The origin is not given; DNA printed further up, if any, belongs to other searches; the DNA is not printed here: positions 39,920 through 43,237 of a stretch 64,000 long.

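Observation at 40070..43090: Chimeric F-box / poly-acidic / CCHC-knuckle / SDR-like protein with a likely catalytically altered SDR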

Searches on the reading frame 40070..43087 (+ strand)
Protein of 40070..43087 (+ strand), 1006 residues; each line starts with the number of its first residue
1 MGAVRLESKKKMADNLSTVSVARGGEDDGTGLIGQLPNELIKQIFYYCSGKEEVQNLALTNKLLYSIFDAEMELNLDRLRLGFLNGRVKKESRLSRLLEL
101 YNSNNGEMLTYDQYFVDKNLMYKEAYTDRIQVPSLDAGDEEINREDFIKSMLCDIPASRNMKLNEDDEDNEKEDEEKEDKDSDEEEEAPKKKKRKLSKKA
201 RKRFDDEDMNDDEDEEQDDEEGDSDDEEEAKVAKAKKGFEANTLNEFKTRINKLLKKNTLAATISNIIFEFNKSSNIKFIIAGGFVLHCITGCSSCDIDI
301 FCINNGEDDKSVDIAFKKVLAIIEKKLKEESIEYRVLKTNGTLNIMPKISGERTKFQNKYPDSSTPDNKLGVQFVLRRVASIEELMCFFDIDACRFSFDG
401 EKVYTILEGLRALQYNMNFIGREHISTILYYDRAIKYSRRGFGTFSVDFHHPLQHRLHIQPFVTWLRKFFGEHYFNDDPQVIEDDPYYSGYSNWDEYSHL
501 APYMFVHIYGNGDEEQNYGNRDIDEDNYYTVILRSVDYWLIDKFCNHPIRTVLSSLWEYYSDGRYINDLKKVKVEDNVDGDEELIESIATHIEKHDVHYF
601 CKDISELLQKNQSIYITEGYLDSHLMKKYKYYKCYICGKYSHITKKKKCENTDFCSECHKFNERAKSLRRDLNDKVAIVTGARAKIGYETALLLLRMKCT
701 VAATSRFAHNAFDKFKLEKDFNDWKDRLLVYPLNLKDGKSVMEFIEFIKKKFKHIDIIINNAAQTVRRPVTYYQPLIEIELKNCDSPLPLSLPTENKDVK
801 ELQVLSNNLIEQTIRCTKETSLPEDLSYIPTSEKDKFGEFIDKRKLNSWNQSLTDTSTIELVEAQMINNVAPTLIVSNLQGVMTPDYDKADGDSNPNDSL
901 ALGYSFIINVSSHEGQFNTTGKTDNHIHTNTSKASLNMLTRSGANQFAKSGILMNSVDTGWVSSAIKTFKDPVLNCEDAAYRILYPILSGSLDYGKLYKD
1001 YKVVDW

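Call 3: search_protein_families(library=pfam, proteins=[window:40070-43087:+], max_evalue=10)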
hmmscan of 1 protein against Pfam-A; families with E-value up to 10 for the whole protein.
window:40070-43087:+ (1006 aa): 10 families
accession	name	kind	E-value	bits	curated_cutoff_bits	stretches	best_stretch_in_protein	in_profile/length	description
PF00106.31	adh_short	-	3e-17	63.2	26.6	2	675-770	1-93/195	short chain dehydrogenase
PF13561.12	adh_short_C2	-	3.9e-12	46.7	27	2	684-772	6-85/236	Enoyl-(Acyl carrier protein) reductase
PF00646.38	F-box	-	0.0053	17.1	20.5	1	35-69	3-36/43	F-box domain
PF02724.19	CDC45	-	0.027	13.2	34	1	126-269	99-235/624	CDC45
PF08479.16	POTRA_2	-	0.088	13.1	24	1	569-622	3-54/76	POTRA domain, ShlB-type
PF12937.12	F-box-like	-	0.11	12.8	24.3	1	34-69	2-36/47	F-box-like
PF05793.18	TFIIF_alpha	-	0.3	10.1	27.1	1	159-237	210-379/528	Transcription initiation factor IIF, alpha subunit (TFIIF-alpha)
PF09073.15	BUD22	-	1.8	8.2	37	1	165-231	177-244/435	BUD22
PF03839.21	Sec62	-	3.4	7.9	27.8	1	169-244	17-68/191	Translocation protein Sec62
PF18934.5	DUF5682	-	4.4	6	26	1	148-221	73-146/727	Family of unknown function (DUF5682)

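Call 4: search_protein_families(library=ncbifam, proteins=[window:40070-43087:+], max_evalue=1)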
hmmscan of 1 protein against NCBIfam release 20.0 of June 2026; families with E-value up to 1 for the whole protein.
window:40070-43087:+ (1006 aa): 158 families (the best 25 are shown)
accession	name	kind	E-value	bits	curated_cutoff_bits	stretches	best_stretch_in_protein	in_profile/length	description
NF005468.0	PRK07062.1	equivalog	2e-14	53.8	266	2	670-765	4-98/265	SDR family oxidoreductase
NF006121.0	PRK08265.1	subfamily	1.2e-13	51.2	294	2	900-965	126-187/263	short chain dehydrogenase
NF005975.0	PRK08063.1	equivalog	3.3e-13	49.5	328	2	673-770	3-98/250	enoyl-[acyl-carrier-protein] reductase FabL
NF009464.0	PRK12824.1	subfamily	5.8e-13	49.1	269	2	674-765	2-91/245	3-oxoacyl-ACP reductase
NF004791.0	PRK06138.1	equivalog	6.9e-13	48.5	312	2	671-767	2-94/252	SDR family oxidoreductase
TIGR01830.1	3oxo_ACP_reduc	equivalog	2.9e-12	46.8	297.75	2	677-764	1-86/239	3-oxoacyl-[acyl-carrier-protein] reductase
NF005539.0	PRK07201.1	equivalog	5.5e-12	45.2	549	1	663-771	359-464/657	SDR family oxidoreductase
NF005559.1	PRK07231.1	subfamily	1.3e-11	44.5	215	2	672-767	2-93/249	glucose 1-dehydrogenase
NF006070.0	PRK08213.1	subfamily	2.3e-11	43.7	279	2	671-770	9-105/259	gluconate 5-dehydrogenase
NF006693.0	PRK09242.1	equivalog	8.1e-11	41.5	328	2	669-773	5-108/258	SDR family oxidoreductase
NF009093.0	PRK12429.1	subfamily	1.1e-10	41.2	258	2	672-773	3-106/259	3-hydroxybutyrate dehydrogenase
TIGR01963.1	PHB_DH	subfamily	1.2e-10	41.1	307.05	1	675-771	2-100/255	3-hydroxybutyrate dehydrogenase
TIGR01829.1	AcAcCoA_reduct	subfamily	1.7e-10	41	302.1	2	675-765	1-89/242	acetoacetyl-CoA reductase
NF004825.0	PRK06181.1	equivalog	3.4e-10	39.6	215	1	670-767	2-96/268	SDR family oxidoreductase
NF009384.0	PRK12743.1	equivalog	5.8e-10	38.8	264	2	673-769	5-99/258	SDR family oxidoreductase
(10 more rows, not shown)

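Call 5: search_solved_structures(query=window:40070-43087:+, max_evalue=1, show_alignments=3)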
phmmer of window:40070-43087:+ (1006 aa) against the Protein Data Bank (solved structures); distinct sequences matched with E-value up to 1: 148 (the best 60 are shown).
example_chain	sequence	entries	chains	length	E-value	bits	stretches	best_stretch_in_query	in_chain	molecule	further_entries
5o98_A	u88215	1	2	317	2.9e-09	38.6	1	673-763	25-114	Alcohol dehydrogenase 1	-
3lyl_A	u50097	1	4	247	1e-07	33.5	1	671-765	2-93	3-oxoacyl-(Acyl-carrier-protein) reductase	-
5lcx_A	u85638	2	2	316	1.7e-07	32.7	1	675-765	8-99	(-)-isopiperitenone reductase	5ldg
5l4s_A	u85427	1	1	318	1.7e-07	32.7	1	675-765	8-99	(-)-isopiperitenone reductase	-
4nbu_A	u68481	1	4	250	7.1e-07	30.7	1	672-765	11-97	3-oxoacyl-(Acyl-carrier-protein) reductase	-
4qec_A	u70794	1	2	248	2.5e-06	28.9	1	676-764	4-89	ElxO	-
4qed_A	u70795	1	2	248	3.7e-06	28.3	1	676-764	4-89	ElxO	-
5l51_A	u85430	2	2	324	6.2e-06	27.6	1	675-764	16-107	(-)-menthone:(+)-neomenthol reductase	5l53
1vl8_A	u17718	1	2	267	2.4e-05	25.6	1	665-776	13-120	Gluconate 5-dehydrogenase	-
4k6c_A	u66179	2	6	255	3.3e-05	25.1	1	900-968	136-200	Acetoacetyl-CoA reductase | Putative Acetoacetyl-CoA reductase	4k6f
9c5o_A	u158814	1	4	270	5.8e-05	24.3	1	669-771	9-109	Hydroxybutyrate dehydrogenase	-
3wxb_A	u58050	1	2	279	0.00015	22.9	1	856-966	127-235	Uncharacterized protein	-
9c5h_A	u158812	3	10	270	0.00016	22.9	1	669-771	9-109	Hydroxybutyrate dehydrogenase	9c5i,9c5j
1xkq_A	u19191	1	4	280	0.00018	22.7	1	673-766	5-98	short-chain reductase family member (5D234)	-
3rku_A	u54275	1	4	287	0.00028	22.1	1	670-765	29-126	Oxidoreductase YMR226C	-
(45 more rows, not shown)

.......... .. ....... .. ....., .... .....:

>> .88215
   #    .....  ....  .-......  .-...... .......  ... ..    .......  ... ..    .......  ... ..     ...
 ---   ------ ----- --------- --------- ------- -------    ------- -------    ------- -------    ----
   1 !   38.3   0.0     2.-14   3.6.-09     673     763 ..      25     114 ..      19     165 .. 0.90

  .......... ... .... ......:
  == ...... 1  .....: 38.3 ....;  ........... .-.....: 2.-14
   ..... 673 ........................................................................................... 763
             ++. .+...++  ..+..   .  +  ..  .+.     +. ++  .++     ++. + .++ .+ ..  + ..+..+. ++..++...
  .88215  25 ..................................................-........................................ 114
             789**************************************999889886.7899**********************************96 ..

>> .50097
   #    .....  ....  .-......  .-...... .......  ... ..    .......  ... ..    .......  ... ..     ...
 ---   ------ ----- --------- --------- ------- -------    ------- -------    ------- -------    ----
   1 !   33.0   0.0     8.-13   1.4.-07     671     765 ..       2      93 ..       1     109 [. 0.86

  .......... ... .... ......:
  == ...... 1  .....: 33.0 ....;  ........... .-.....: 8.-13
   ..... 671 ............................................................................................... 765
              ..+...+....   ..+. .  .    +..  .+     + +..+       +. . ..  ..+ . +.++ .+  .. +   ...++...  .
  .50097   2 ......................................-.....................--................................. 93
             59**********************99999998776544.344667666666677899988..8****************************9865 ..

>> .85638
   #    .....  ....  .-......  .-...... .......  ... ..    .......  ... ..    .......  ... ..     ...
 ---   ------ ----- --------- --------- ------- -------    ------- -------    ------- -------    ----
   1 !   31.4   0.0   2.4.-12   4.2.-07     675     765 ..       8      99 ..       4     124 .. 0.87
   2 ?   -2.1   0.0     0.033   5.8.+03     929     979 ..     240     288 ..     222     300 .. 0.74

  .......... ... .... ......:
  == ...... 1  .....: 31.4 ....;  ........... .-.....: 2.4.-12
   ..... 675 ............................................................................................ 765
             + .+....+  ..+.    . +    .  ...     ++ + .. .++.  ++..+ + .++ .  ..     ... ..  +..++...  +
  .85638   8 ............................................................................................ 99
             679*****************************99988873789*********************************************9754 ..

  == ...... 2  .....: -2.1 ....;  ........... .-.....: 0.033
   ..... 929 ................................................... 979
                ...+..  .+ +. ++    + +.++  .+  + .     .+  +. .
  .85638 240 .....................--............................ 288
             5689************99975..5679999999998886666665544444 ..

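Call 6: find_homologous_proteins(query=window:40070-43087:+, max_evalue=0.001)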
Query window:40070-43087:+ (1006 aa): 5 proteins with E <= 0.001 among 8000 candidates.
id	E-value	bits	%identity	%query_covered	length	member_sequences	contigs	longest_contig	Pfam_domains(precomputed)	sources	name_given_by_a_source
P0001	0.0e+0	2283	100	99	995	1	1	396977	PF13561.13,PF26128.2,PF00106.32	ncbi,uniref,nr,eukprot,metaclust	ncbi:hypothetical protein NAEGRDRAFT_58420 [Naegleria gruberi]|uniref:F-box domain-containing protei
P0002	4.0e-290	983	54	76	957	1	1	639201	PF13561.13,PF26128.2,PF00106.32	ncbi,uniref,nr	ncbi:hypothetical protein C9374_005861 [Naegleria lovaniensis]|uniref:F-box domain-containing protei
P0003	1.2e-202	694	46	56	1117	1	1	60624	PF13561.13,PF26128.2,PF01754.23,PF00106.32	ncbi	ncbi:hypothetical protein ABK040_016888 [Willaertia magna]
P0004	7.2e-195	668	45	76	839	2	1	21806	PF13561.13,PF26128.2,PF00106.32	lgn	-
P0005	1.7e-191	657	41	5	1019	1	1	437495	PF13561.13,PF26128.2,PF00106.32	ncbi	ncbi:hypothetical protein ABK040_008360 [Willaertia magna]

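Call 7: search_protein_families(library=pfam, proteins=[P0002, P0003, P0004, P0005], max_evalue=1)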
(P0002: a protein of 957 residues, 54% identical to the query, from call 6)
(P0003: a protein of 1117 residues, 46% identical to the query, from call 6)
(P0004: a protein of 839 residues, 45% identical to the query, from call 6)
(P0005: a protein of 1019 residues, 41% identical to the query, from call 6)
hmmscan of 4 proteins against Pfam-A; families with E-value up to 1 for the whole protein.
P0002 (957 aa): 4 families
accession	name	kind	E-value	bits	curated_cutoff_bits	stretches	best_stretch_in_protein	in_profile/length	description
PF00106.31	adh_short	-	1.3e-16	61.1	26.6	2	621-717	1-94/195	short chain dehydrogenase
PF13561.12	adh_short_C2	-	3.2e-12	47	27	2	632-732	8-99/236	Enoyl-(Acyl carrier protein) reductase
PF12937.12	F-box-like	-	0.00066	19.8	24.3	1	13-46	2-34/47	F-box-like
PF08659.16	KR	-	0.15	12.4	22.6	1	624-706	4-87/180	KR domain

P0003 (1117 aa): 5 families
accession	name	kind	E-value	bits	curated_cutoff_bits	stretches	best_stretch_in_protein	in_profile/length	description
PF00106.31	adh_short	-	6.1e-15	55.6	26.6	2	764-861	1-95/195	short chain dehydrogenase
PF13561.12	adh_short_C2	-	1.2e-09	38.6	27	2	1018-1076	125-179/236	Enoyl-(Acyl carrier protein) reductase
PF01754.22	zf-A20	-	6e-07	29.7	21.6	1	488-510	3-24/24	A20-like zinc finger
PF12937.12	F-box-like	-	0.0095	16.1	24.3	1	39-66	5-31/47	F-box-like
PF12092.13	DUF3568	-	0.01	16.4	23.2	1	130-175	39-84/124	Protein of unknown function (DUF3568)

P0004 (839 aa): 2 families
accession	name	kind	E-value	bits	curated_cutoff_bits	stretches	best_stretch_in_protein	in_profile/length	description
PF00106.31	adh_short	-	9.5e-14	51.8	26.6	2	502-597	1-93/195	short chain dehydrogenase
PF13561.12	adh_short_C2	-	3.8e-10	40.2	27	2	738-799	124-181/236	Enoyl-(Acyl carrier protein) reductase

P0005 (1019 aa): 3 families
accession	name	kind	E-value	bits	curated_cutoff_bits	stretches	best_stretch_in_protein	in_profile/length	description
PF00106.31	adh_short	-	9.1e-18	64.9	26.6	2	656-772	1-114/195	short chain dehydrogenase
PF13561.12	adh_short_C2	-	1.5e-12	48.1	27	2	667-770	8-108/236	Enoyl-(Acyl carrier protein) reductase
PF12937.12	F-box-like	-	0.011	16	24.3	1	62-94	3-34/47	F-box-like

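Call 36: search_protein_families(library=padloc, proteins=[window:40070-43087:+], max_evalue=1)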
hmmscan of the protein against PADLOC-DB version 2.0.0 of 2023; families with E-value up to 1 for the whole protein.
window:40070-43087:+ (1006 aa): 0 families
